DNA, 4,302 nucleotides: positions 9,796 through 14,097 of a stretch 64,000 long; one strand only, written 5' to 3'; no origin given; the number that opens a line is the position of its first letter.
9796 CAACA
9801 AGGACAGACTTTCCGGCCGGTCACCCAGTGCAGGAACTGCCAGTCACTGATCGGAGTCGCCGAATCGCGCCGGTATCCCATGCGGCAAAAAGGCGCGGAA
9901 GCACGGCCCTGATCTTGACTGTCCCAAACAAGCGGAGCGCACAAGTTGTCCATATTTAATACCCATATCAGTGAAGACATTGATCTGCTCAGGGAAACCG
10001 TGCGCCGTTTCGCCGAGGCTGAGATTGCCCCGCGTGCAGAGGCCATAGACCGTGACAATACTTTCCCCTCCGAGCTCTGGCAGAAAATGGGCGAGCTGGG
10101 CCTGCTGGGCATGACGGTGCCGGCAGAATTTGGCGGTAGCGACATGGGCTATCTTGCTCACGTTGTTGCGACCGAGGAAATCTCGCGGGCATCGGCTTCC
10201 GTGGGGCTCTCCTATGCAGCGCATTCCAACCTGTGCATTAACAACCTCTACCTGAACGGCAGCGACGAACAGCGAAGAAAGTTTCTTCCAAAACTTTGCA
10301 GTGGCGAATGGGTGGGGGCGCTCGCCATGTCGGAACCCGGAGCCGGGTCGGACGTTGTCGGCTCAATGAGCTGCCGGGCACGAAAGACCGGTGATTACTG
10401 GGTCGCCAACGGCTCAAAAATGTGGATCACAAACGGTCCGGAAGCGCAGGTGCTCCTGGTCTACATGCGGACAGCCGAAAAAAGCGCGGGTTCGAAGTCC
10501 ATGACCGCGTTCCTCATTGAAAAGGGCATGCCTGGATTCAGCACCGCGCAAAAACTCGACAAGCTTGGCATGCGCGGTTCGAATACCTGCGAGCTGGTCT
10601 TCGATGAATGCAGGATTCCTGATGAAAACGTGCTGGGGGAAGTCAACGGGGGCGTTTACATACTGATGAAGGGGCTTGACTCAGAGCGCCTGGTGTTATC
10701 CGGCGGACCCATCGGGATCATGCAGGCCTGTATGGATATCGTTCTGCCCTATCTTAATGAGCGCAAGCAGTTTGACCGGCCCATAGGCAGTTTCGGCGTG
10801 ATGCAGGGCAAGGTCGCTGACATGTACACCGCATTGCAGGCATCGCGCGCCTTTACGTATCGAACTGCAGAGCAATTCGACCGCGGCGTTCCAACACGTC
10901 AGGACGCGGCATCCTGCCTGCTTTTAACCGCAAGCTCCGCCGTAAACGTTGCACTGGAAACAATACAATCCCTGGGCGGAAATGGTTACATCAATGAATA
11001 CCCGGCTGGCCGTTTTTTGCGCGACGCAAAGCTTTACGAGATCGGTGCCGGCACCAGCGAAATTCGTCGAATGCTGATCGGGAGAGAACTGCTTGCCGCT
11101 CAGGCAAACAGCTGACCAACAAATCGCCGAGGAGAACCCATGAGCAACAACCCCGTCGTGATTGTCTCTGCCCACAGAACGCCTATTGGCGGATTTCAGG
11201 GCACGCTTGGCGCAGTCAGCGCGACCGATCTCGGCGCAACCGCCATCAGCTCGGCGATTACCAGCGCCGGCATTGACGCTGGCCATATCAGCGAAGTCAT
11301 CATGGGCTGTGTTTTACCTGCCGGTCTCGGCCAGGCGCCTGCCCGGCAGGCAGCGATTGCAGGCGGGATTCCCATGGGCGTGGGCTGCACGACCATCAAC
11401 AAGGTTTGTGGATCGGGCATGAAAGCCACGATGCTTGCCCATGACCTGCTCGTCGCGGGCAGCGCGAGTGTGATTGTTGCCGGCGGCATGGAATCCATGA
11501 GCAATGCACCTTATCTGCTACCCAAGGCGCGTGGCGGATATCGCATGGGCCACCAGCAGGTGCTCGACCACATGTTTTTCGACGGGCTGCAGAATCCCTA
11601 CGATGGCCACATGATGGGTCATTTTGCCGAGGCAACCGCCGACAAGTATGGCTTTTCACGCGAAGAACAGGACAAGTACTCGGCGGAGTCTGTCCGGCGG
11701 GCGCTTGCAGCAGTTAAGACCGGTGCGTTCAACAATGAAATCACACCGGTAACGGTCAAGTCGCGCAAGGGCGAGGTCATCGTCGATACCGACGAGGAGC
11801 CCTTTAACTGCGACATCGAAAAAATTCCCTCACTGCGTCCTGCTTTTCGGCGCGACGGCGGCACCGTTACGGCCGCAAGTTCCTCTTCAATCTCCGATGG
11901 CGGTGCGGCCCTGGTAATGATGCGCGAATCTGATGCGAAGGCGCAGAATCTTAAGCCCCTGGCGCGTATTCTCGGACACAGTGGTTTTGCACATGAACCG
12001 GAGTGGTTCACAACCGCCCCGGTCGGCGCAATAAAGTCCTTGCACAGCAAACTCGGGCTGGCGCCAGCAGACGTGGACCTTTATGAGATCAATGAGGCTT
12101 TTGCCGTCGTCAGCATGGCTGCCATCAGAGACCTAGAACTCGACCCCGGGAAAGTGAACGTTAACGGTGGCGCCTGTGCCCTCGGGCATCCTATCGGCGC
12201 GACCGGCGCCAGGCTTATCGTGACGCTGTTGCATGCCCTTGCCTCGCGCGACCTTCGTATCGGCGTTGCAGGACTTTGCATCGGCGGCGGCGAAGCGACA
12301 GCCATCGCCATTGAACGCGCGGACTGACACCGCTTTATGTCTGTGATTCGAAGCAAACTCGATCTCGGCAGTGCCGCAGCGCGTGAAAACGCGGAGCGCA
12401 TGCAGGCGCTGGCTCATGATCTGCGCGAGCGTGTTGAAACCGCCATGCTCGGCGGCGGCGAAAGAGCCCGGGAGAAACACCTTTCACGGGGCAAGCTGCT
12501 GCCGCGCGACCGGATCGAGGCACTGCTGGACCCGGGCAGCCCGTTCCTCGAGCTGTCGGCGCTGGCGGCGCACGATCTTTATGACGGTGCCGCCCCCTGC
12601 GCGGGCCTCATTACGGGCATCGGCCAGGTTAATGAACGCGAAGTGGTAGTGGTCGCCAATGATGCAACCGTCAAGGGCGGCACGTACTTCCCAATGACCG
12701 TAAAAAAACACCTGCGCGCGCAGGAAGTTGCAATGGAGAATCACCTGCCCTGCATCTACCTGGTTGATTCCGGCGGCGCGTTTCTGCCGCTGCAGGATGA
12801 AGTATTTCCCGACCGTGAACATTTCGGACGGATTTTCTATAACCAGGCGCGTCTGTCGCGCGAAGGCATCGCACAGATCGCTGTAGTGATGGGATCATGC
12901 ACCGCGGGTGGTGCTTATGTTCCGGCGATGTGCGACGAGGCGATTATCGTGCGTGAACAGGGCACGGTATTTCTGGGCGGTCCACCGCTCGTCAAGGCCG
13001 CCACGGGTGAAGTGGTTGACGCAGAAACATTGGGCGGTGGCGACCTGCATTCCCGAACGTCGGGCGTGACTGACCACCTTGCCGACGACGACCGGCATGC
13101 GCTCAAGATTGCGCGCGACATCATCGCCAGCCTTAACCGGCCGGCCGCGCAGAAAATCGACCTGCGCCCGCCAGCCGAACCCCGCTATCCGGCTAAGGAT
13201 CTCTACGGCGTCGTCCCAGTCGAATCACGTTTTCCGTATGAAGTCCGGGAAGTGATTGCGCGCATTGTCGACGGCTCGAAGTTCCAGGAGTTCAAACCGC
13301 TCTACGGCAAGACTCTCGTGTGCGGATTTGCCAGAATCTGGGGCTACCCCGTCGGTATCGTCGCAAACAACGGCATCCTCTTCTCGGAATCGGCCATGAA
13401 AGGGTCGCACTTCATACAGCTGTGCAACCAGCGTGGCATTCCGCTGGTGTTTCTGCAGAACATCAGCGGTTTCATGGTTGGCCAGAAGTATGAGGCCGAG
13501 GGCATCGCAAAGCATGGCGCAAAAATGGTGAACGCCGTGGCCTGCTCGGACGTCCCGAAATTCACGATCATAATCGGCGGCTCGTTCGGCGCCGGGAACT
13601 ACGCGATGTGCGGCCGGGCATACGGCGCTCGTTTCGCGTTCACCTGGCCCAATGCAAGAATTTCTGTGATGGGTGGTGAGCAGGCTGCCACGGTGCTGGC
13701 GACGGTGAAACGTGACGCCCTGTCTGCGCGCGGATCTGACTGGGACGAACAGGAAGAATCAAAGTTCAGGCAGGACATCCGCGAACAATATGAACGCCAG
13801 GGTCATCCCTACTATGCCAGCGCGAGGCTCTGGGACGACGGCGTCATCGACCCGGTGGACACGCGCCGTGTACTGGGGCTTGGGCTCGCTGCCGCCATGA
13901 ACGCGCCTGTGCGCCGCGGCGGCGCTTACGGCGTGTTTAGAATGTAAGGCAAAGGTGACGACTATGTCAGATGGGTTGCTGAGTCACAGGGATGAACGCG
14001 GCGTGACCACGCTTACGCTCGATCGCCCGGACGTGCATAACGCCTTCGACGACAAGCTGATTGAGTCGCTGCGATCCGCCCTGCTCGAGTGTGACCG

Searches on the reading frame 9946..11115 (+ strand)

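Call 68: search_protein_families(library=pfam, proteins=[window:9946-11115:+], max_evalue=0.00001)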
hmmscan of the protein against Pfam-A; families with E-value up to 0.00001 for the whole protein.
window:9946-11115:+ (389 aa): 4 families
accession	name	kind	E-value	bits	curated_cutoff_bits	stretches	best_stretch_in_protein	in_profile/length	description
PF02771.21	Acyl-CoA_dh_N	-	6.1e-42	143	22.9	1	9-121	1-113/113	Acyl-CoA dehydrogenase, N-terminal domain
PF00441.29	Acyl-CoA_dh_1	-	1.6e-39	135.9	22.4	1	234-383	1-150/150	Acyl-CoA dehydrogenase, C-terminal domain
PF02770.24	Acyl-CoA_dh_M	-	3.1e-25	88.6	33.3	1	125-222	1-97/97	Acyl-CoA dehydrogenase, middle domain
PF08028.16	Acyl-CoA_dh_2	-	1.9e-10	41.6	22.7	1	255-365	7-127/134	Acyl-CoA dehydrogenase, C-terminal domain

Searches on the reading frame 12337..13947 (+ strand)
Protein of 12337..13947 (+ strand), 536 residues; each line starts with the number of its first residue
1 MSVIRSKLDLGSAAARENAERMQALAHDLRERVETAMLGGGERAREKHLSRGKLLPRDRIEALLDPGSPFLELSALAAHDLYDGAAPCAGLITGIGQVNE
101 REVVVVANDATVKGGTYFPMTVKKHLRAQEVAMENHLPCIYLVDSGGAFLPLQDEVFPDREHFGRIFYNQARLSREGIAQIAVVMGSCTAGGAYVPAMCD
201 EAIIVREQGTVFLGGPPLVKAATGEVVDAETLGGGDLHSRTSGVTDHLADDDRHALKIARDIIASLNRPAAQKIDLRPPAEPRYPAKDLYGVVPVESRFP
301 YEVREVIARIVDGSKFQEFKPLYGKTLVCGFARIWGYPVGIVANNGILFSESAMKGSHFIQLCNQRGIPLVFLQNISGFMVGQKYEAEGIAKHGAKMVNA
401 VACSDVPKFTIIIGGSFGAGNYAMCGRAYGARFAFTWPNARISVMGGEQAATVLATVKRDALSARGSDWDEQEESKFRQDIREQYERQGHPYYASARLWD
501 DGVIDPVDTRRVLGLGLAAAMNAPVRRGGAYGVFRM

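Call 68: search_protein_families(library=pfam, proteins=[window:12337-13947:+], max_evalue=0.00001)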
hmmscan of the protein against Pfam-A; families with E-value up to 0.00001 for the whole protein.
window:12337-13947:+ (536 aa): 2 families
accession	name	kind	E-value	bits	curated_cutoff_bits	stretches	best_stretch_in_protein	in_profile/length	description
PF01039.27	Carboxyl_trans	-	5.1e-157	523.9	22.3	1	48-525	2-483/493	Carboxyl transferase domain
PF03255.19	ACCA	-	3.3e-08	33.5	23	0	91-205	94-213/310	Acetyl co-enzyme A carboxylase carboxyltransferase-like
